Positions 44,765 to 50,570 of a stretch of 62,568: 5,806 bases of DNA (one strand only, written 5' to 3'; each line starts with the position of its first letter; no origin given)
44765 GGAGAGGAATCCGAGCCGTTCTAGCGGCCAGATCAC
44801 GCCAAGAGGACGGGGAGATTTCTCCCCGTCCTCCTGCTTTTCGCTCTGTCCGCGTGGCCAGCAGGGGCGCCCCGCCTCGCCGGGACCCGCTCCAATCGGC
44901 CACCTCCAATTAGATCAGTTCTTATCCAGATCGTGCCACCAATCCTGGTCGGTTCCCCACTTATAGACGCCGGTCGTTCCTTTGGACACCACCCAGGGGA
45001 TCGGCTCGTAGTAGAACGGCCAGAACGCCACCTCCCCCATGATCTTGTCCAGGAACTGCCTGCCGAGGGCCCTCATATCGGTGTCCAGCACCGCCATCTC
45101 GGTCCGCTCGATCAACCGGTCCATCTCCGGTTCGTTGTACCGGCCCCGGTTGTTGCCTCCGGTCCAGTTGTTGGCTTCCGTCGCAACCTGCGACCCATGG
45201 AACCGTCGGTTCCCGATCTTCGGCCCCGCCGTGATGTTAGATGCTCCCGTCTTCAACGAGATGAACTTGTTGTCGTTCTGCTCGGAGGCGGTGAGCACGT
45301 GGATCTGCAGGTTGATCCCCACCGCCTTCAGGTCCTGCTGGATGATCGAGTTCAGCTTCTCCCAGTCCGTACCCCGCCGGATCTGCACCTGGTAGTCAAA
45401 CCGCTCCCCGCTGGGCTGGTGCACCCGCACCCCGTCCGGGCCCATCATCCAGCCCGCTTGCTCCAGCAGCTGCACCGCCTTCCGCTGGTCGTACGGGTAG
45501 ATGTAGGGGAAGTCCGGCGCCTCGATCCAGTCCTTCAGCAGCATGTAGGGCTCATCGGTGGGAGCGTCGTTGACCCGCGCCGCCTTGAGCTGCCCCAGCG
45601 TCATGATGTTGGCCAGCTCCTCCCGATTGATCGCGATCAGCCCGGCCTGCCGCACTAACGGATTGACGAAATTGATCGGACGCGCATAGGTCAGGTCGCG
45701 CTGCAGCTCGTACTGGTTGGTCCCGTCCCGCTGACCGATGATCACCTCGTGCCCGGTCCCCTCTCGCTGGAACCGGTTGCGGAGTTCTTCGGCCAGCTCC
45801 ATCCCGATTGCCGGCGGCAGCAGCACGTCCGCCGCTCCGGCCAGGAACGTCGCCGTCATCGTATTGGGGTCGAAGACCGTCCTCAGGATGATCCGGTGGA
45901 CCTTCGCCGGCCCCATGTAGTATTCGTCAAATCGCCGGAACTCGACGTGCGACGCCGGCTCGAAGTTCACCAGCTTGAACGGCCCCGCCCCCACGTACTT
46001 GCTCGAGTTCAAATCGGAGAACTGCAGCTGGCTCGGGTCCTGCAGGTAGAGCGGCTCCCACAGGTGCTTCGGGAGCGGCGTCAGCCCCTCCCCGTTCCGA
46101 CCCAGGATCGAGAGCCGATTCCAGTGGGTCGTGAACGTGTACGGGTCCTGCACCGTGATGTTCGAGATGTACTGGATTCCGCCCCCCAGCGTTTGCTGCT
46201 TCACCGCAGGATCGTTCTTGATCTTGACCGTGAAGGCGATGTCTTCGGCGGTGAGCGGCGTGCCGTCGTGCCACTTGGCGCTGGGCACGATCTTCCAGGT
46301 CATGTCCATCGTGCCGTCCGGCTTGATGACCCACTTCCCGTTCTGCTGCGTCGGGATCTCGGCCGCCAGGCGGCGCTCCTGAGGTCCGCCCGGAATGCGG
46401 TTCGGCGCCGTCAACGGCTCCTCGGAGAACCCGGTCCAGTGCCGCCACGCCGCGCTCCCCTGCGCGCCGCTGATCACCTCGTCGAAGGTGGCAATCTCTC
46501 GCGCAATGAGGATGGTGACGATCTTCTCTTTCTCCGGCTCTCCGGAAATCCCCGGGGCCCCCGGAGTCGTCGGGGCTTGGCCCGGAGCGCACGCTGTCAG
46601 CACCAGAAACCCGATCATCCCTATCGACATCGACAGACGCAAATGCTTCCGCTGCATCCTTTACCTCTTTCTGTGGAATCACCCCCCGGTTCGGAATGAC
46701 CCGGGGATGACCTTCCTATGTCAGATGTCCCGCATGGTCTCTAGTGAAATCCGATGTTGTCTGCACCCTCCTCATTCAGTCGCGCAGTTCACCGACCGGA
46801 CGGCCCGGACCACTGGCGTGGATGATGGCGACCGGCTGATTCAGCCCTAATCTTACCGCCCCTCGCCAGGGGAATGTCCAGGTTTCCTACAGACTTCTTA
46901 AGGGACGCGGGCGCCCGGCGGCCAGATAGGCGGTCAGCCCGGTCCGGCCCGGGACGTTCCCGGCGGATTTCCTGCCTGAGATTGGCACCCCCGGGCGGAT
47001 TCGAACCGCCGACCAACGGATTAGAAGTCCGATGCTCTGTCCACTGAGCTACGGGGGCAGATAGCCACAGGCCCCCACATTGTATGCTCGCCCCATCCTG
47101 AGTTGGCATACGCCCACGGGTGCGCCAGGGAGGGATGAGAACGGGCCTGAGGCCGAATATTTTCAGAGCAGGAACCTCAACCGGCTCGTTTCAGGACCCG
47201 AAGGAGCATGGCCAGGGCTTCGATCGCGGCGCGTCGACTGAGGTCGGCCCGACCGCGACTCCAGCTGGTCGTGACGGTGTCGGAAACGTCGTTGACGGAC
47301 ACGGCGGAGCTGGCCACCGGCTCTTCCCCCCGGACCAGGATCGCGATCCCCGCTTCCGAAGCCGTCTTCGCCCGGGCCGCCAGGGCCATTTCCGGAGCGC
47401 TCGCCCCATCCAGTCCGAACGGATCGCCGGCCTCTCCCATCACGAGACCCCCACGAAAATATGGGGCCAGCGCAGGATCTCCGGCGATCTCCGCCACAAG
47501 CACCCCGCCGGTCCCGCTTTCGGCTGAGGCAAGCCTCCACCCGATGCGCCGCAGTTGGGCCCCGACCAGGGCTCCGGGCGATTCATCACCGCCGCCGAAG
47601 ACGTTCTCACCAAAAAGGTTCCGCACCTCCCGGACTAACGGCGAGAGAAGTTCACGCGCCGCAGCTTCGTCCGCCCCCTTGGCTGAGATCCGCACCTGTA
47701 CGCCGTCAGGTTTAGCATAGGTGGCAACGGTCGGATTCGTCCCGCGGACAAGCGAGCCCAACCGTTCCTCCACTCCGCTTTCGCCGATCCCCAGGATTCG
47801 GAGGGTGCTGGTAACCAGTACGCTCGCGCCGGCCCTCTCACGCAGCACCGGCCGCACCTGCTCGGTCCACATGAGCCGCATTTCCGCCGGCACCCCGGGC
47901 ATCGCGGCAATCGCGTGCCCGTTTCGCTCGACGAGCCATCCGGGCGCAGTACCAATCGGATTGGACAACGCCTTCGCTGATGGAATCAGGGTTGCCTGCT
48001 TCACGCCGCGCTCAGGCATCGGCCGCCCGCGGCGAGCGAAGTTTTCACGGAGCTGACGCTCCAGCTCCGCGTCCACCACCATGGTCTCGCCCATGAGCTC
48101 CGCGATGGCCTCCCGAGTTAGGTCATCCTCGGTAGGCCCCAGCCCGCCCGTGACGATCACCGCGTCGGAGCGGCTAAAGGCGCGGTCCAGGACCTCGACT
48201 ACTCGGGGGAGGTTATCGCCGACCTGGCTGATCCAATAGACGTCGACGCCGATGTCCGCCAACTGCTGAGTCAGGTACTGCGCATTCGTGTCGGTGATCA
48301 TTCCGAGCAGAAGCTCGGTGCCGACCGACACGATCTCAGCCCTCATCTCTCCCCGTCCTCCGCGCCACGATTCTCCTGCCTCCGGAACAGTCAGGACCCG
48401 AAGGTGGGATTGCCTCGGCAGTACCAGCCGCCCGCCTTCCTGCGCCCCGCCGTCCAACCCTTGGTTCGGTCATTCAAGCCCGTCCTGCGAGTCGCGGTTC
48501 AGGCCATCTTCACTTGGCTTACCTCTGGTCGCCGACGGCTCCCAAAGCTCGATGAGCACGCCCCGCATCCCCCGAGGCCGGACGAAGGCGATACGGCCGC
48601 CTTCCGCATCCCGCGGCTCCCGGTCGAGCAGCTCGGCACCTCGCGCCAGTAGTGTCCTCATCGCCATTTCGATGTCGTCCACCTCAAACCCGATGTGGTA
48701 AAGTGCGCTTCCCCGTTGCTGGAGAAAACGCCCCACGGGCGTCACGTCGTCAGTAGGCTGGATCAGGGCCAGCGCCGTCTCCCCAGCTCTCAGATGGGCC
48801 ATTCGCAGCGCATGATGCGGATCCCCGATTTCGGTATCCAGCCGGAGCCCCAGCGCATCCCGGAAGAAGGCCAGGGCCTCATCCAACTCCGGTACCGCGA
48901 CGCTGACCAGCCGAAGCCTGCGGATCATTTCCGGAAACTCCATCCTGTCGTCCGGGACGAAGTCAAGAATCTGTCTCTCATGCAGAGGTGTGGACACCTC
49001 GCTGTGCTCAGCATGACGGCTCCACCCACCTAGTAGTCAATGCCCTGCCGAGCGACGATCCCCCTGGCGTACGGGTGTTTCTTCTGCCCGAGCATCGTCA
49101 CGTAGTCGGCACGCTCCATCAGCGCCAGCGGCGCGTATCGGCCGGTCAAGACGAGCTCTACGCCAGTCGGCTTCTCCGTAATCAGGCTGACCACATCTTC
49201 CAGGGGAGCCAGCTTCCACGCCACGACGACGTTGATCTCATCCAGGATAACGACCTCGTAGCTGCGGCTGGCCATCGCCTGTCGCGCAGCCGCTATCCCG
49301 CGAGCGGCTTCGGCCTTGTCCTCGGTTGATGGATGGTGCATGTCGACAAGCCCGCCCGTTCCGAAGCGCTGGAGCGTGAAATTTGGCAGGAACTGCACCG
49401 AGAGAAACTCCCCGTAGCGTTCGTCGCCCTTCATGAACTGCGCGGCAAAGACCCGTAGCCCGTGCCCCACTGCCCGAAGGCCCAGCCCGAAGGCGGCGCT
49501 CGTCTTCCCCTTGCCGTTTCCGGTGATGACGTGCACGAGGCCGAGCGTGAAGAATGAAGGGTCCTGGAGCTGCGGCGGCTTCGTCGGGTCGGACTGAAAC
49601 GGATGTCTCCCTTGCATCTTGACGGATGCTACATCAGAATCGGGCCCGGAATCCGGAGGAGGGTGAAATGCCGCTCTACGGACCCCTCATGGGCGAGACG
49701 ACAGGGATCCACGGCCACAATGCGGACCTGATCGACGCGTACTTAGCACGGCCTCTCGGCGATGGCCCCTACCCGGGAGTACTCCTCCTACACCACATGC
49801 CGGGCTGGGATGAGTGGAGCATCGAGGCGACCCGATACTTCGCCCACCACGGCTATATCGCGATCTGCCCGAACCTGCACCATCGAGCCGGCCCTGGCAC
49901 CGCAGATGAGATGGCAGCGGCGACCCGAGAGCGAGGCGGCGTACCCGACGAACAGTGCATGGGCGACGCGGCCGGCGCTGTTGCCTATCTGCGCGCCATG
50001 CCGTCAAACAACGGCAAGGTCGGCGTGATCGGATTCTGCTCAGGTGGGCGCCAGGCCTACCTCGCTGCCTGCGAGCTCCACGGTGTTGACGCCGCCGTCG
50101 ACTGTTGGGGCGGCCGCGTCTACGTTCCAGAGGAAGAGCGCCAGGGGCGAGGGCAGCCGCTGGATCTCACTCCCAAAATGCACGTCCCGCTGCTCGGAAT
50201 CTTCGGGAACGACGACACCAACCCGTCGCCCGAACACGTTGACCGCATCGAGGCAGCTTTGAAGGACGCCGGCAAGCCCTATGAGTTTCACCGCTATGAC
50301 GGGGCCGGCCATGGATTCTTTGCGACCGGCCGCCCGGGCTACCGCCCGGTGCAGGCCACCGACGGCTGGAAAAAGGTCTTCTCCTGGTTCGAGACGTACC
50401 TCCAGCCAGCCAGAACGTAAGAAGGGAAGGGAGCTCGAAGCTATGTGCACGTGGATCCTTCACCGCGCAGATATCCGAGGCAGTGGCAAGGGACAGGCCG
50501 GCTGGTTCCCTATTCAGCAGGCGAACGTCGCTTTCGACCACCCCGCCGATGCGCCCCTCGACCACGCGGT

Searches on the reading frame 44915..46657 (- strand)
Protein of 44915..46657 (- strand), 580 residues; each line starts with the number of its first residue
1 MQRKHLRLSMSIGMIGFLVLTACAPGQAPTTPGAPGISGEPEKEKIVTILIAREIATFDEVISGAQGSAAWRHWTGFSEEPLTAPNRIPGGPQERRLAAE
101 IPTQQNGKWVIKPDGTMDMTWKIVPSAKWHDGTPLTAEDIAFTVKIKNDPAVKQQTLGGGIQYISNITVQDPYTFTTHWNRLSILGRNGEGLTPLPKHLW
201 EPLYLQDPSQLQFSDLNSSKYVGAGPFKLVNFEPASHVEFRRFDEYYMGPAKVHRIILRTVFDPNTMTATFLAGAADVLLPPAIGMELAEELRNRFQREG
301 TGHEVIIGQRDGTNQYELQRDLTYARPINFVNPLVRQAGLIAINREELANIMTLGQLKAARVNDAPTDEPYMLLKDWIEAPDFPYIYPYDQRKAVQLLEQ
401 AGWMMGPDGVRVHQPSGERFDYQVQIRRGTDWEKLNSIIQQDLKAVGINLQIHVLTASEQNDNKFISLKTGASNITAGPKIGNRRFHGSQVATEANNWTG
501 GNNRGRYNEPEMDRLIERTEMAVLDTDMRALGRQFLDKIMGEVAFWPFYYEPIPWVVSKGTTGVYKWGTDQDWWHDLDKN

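Call 11: search_protein_families(library=pfam, proteins=[window:44915-46657:-])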
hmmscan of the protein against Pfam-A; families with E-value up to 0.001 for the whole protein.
window:44915-46657:- (580 aa): 1 family
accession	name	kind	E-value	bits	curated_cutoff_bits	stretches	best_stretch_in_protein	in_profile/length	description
PF00496.27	SBP_bac_5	-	3.5e-44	151.9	32.4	1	109-464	10-338/368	Bacterial extracellular solute-binding proteins, family 5 Middle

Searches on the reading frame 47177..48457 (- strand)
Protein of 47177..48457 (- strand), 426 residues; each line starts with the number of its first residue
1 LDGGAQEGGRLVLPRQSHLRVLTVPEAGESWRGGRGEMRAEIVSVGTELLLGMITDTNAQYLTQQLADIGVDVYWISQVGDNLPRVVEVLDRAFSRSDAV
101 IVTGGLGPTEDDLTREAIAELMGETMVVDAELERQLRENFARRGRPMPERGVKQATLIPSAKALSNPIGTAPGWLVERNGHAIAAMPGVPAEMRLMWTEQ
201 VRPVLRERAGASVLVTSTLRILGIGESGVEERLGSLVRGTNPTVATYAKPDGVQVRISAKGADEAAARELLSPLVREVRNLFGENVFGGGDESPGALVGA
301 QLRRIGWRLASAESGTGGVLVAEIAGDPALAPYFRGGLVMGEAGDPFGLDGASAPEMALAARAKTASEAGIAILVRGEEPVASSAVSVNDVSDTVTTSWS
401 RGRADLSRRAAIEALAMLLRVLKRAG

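Call 11: search_protein_families(library=pfam, proteins=[window:47177-48457:-])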
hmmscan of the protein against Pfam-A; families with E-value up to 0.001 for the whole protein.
window:47177-48457:- (426 aa): 3 families
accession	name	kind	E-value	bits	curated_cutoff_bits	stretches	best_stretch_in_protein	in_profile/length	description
PF00994.29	MoCF_biosynth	-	4.5e-39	133.9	26.6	1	41-206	1-143/144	Probable molybdopterin binding domain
PF18146.6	CinA_KH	-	2.4e-25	88.9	27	1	217-288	2-73/73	Damage-inducible protein CinA KH domain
PF02464.23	CinA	-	9.5e-06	25.8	23.5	1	297-340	7-50/155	Competence-damaged protein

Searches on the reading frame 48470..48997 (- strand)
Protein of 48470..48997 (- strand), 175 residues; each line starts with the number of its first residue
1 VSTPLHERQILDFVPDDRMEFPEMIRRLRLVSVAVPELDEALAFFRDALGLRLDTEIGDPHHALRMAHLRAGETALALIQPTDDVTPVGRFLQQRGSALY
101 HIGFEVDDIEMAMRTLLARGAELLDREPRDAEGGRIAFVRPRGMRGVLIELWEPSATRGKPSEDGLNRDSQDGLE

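Call 11: search_protein_families(library=pfam, proteins=[window:48470-48997:-])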
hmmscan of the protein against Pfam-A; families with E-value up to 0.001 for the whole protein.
window:48470-48997:- (175 aa): 3 families
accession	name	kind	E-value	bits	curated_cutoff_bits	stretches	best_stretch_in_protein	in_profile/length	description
PF13669.12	Glyoxalase_4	-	9.3e-18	65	27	1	32-138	4-109/109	Glyoxalase/Bleomycin resistance protein/Dioxygenase superfamily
PF00903.31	Glyoxalase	-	7.3e-14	52.6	20.6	1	31-151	5-121/121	Glyoxalase/Bleomycin resistance protein/Dioxygenase superfamily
PF18029.7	Glyoxalase_6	-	3.6e-07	31.2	23.6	1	32-137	3-94/106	Glyoxalase-like domain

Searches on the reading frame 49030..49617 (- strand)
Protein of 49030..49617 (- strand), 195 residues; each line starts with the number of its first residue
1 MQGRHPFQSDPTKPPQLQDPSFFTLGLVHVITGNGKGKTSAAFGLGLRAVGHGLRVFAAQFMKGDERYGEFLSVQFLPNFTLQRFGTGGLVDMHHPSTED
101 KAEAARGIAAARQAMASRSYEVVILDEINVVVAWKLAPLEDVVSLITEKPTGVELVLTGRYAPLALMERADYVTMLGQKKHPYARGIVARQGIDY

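Call 11: search_protein_families(library=pfam, proteins=[window:49030-49617:-])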
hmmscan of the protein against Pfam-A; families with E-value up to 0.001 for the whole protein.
window:49030-49617:- (195 aa): 1 family
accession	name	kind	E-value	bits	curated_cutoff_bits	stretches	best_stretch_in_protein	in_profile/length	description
PF02572.21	CobA_CobO_BtuR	-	3.8e-57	193.7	25.7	1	26-195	3-172/172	ATP:corrinoid adenosyltransferase BtuR/CobO/CobP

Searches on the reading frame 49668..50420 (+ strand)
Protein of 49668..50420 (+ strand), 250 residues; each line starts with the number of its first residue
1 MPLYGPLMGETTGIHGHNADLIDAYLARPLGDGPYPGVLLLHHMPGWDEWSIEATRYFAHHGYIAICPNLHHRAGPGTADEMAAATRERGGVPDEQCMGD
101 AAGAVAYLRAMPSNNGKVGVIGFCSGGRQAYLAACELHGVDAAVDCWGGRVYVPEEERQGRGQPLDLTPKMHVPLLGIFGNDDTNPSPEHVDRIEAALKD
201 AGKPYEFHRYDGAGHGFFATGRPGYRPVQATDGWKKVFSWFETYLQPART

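Call 25: search_protein_families(library=pfam, proteins=[window:49668-50420:+])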
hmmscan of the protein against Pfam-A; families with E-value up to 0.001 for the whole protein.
window:49668-50420:+ (250 aa): 4 families
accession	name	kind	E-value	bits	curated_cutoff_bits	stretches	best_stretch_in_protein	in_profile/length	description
PF01738.24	DLH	-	5.6e-43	147.5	21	1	22-245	1-217/217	Dienelactone hydrolase family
PF08840.17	BAAT_C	-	6.4e-06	26.8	20.9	0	104-153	9-59/210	BAAT / Acyl-CoA thioester hydrolase C terminal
PF07224.18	Chlorophyllase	-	1.2e-05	24.7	26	1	27-131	34-131/301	Chlorophyllase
PF00326.27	Peptidase_S9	-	2.5e-05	24.3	22.6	1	171-245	143-210/213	Prolyl oligopeptidase family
